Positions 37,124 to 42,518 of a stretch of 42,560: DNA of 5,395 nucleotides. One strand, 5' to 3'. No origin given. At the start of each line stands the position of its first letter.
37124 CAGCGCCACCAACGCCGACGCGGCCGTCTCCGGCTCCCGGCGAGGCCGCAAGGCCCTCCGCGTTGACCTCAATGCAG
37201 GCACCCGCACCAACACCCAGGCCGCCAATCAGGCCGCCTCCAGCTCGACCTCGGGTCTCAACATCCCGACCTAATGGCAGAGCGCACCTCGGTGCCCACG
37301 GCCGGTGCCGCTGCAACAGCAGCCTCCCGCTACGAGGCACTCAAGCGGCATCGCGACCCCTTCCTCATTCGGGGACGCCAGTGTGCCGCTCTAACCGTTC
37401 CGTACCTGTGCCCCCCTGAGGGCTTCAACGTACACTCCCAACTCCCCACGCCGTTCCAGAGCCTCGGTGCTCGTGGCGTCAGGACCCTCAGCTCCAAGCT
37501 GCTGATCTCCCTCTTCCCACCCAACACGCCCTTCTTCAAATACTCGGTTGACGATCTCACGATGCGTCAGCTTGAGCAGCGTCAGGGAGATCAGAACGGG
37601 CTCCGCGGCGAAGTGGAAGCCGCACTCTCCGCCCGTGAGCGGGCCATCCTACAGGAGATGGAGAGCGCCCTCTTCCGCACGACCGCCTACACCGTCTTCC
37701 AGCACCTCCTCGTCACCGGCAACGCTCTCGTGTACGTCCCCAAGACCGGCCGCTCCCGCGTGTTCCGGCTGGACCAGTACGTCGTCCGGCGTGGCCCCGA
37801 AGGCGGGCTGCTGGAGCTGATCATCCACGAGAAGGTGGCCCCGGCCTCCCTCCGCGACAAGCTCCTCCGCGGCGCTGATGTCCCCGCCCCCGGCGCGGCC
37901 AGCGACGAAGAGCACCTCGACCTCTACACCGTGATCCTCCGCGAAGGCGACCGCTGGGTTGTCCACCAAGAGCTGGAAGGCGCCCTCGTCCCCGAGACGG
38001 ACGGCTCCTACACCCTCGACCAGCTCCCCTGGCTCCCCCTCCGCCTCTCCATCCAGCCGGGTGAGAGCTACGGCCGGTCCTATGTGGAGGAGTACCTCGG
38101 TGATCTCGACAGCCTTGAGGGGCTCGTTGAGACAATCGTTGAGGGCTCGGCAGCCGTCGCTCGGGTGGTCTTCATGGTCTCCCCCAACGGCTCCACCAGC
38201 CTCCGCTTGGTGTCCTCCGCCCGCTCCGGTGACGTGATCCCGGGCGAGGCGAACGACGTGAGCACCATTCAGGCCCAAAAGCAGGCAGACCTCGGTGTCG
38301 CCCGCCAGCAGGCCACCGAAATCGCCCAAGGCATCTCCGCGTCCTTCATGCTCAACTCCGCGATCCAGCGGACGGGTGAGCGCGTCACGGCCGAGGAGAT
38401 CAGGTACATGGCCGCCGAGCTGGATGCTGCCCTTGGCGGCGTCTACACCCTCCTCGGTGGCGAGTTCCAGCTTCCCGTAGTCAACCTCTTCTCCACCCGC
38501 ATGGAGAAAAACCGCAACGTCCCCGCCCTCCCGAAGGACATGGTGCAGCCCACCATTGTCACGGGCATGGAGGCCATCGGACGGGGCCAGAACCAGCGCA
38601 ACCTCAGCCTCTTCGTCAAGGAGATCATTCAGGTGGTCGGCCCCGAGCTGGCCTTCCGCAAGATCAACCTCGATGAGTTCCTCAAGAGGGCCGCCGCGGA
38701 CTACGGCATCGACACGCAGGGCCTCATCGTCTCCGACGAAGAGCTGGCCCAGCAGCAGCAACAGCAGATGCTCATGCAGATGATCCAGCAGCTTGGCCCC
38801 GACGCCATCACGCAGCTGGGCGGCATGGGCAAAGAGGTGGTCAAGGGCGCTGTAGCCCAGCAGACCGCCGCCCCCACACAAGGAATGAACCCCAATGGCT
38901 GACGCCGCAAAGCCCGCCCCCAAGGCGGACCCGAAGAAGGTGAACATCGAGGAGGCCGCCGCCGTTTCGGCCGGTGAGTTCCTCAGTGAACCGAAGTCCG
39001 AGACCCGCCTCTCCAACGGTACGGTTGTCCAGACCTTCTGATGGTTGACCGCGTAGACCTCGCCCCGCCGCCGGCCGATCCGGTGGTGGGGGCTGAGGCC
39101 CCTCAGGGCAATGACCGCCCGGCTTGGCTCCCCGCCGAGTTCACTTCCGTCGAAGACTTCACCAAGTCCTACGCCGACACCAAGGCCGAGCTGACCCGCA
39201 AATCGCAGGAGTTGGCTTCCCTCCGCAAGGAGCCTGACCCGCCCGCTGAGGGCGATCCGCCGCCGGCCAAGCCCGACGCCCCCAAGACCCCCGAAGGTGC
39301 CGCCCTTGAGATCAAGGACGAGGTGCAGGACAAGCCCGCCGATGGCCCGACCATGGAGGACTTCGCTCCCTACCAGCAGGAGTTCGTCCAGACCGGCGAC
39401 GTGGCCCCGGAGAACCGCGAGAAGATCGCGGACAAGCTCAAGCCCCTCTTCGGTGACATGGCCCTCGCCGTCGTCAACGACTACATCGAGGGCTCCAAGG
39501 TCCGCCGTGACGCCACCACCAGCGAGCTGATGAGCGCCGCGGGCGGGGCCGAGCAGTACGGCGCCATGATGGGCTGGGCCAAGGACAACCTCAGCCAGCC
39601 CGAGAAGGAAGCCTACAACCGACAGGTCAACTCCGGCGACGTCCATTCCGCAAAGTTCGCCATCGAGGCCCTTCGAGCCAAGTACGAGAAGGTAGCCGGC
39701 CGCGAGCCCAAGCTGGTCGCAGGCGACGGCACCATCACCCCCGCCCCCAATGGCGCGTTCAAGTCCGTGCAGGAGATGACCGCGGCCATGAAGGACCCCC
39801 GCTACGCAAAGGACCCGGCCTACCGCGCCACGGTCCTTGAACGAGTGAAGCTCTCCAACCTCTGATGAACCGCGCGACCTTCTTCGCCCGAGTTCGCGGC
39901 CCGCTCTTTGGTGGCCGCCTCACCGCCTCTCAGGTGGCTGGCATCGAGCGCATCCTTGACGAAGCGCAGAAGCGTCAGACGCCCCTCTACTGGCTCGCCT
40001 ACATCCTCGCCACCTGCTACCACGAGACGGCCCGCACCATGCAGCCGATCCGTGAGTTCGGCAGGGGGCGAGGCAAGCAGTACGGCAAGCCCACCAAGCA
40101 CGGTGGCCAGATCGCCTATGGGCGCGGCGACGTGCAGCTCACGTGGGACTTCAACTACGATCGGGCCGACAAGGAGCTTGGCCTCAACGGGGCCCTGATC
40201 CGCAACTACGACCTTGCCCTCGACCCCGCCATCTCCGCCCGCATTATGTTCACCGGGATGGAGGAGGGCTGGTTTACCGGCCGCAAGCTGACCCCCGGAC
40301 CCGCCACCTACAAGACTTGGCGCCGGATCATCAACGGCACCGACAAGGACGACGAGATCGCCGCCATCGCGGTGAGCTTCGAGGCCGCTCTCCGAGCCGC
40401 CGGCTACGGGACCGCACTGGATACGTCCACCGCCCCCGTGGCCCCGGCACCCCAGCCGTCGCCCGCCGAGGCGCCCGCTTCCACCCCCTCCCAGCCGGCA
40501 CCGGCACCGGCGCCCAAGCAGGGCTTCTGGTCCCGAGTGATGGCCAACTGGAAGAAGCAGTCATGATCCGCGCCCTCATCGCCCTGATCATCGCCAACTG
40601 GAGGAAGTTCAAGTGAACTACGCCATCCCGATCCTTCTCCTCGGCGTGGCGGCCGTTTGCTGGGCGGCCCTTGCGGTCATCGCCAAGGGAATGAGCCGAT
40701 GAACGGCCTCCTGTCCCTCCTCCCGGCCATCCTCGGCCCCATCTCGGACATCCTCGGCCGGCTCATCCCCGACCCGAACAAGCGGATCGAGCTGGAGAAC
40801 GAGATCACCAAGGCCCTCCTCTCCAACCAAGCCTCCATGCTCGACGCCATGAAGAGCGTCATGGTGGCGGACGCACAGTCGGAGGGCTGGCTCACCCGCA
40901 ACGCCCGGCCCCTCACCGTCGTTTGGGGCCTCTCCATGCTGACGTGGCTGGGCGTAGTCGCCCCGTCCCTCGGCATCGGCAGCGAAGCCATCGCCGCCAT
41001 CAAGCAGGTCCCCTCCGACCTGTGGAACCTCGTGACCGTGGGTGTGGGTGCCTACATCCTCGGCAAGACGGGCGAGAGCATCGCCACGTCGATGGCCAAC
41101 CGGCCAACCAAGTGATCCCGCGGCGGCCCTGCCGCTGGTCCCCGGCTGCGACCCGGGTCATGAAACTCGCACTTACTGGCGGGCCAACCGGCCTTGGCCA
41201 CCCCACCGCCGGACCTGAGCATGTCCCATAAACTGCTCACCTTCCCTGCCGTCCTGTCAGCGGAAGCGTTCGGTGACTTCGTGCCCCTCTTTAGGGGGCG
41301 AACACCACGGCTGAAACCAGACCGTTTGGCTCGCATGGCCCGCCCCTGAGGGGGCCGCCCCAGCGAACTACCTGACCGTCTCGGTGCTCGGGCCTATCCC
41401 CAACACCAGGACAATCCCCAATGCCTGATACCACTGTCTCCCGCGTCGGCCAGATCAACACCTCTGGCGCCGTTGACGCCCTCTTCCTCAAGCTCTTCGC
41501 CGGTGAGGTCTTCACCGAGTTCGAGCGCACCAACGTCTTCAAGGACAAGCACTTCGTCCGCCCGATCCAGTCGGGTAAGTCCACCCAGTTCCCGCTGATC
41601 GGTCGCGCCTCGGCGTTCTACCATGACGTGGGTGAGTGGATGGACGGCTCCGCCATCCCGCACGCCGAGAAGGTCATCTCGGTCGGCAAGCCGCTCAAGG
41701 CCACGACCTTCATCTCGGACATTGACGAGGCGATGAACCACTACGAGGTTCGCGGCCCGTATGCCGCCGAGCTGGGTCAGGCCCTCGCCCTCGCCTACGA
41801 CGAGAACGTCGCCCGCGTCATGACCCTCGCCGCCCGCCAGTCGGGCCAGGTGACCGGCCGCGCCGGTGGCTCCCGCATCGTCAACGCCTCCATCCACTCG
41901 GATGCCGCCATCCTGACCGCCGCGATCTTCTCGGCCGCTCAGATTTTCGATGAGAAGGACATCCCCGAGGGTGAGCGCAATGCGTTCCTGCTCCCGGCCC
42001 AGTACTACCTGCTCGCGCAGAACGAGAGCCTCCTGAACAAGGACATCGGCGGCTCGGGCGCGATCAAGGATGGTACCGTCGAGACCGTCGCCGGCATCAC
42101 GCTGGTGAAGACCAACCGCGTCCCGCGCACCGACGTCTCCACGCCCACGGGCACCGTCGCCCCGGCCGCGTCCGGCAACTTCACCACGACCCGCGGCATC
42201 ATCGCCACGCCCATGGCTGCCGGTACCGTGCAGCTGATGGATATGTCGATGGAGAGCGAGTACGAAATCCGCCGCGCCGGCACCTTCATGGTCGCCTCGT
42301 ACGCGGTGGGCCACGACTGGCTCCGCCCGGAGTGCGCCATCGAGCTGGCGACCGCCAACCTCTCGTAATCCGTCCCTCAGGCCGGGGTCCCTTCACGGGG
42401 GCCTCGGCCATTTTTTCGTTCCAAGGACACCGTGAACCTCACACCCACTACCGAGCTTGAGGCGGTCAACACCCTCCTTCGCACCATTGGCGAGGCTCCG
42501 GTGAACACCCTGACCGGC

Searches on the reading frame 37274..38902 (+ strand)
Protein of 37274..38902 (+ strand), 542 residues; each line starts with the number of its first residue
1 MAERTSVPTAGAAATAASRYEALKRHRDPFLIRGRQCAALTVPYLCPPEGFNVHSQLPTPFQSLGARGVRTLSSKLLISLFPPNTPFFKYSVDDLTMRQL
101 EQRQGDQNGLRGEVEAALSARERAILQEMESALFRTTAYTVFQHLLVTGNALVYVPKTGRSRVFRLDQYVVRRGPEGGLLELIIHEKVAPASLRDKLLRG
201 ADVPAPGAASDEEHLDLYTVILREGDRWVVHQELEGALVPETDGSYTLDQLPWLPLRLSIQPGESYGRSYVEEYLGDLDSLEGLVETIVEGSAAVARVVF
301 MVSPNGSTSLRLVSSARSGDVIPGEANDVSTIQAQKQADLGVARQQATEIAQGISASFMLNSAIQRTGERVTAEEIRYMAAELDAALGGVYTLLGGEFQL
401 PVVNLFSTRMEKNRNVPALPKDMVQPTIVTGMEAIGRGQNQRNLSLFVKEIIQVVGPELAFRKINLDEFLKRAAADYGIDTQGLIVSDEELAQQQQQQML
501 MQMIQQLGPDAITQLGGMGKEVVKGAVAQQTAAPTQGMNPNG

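Call 5: search_protein_families(library=pfam, proteins=[window:37274-38902:+])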
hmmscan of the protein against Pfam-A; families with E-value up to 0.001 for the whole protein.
window:37274-38902:+ (542 aa): 1 family
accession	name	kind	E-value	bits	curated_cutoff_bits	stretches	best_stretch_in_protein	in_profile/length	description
PF12236.14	Head-tail_con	-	3e-77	260.5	27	1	14-482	2-487/489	Bacteriophage head to tail connecting protein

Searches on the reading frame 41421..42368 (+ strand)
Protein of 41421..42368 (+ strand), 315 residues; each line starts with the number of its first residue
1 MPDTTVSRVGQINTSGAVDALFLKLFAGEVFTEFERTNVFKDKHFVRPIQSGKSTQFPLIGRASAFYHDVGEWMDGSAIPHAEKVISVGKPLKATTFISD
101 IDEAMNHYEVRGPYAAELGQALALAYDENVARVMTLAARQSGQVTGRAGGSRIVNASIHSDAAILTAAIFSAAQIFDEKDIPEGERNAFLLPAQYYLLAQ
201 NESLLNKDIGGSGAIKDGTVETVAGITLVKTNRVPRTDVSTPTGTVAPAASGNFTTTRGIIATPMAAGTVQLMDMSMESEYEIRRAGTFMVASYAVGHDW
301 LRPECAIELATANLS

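Call 80: search_protein_families(library=pfam, proteins=[window:41421-42368:+], max_evalue=0.01)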
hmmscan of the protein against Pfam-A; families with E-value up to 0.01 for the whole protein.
window:41421-42368:+ (315 aa): 2 families
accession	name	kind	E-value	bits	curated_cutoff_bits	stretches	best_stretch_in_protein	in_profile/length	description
PF21703.3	Gp10A-like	-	1.2e-56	192.9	27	1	56-309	1-278/279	Major capsid protein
PF19821.5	Phage_capsid_2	-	0.00078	19.2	25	1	51-236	35-227/293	Phage capsid protein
